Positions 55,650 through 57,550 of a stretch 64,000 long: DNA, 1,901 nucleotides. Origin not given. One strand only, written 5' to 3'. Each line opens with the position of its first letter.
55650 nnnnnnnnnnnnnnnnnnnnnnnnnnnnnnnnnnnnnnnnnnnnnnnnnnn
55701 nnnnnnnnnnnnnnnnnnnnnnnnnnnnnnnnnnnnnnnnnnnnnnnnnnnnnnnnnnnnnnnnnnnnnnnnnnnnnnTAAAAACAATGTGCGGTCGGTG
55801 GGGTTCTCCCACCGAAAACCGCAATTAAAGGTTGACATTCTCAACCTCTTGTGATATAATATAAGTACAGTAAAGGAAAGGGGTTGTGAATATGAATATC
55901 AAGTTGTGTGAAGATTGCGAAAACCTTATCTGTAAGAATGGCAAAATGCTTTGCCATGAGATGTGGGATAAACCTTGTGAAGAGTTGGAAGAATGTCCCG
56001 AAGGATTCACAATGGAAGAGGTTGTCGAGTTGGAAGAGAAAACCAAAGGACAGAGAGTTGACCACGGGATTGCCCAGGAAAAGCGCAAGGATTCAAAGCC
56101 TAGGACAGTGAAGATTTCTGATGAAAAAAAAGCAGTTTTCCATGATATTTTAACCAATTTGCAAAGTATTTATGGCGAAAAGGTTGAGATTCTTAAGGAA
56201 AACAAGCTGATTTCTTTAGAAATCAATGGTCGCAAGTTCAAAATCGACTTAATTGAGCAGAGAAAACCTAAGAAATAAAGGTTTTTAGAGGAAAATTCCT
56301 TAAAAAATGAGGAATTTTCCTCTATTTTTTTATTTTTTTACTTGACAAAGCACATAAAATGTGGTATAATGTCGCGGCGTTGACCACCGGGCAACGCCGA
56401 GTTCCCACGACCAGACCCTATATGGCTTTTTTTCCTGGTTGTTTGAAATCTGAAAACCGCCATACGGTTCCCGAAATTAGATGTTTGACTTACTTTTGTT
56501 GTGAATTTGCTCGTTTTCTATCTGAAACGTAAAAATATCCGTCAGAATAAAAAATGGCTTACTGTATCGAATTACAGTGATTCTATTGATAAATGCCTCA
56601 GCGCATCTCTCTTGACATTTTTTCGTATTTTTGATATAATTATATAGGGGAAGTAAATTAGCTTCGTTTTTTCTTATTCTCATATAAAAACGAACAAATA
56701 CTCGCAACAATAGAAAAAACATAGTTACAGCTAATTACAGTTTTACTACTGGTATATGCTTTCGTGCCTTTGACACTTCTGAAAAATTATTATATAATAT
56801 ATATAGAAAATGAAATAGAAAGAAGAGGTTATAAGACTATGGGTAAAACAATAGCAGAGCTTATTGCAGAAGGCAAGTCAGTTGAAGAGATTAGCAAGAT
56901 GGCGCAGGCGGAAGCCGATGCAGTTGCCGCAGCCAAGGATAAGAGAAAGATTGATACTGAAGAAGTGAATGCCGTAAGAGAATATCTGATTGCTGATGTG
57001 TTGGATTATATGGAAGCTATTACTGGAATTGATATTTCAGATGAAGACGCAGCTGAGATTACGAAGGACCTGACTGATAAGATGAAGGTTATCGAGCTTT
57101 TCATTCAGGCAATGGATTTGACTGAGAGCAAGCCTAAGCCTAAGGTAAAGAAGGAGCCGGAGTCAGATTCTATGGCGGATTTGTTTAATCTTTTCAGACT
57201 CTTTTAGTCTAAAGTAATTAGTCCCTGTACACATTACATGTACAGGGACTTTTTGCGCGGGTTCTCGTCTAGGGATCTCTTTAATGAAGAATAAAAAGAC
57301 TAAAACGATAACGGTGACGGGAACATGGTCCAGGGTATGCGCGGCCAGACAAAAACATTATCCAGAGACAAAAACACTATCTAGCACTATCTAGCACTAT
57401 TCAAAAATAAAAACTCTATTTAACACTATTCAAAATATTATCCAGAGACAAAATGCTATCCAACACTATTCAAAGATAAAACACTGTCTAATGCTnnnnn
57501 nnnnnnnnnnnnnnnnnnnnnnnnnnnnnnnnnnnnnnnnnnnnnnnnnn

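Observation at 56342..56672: Promoters that transcribe almost nothing: promoter+GC hairpin half unit and a promoter abutting a terminator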

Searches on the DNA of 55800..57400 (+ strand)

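Call 9: search_dna_similar(query=window:55800-57400:+, collection=phages, mode=distant)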
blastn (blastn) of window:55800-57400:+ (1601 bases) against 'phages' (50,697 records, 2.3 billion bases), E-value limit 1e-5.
No match.
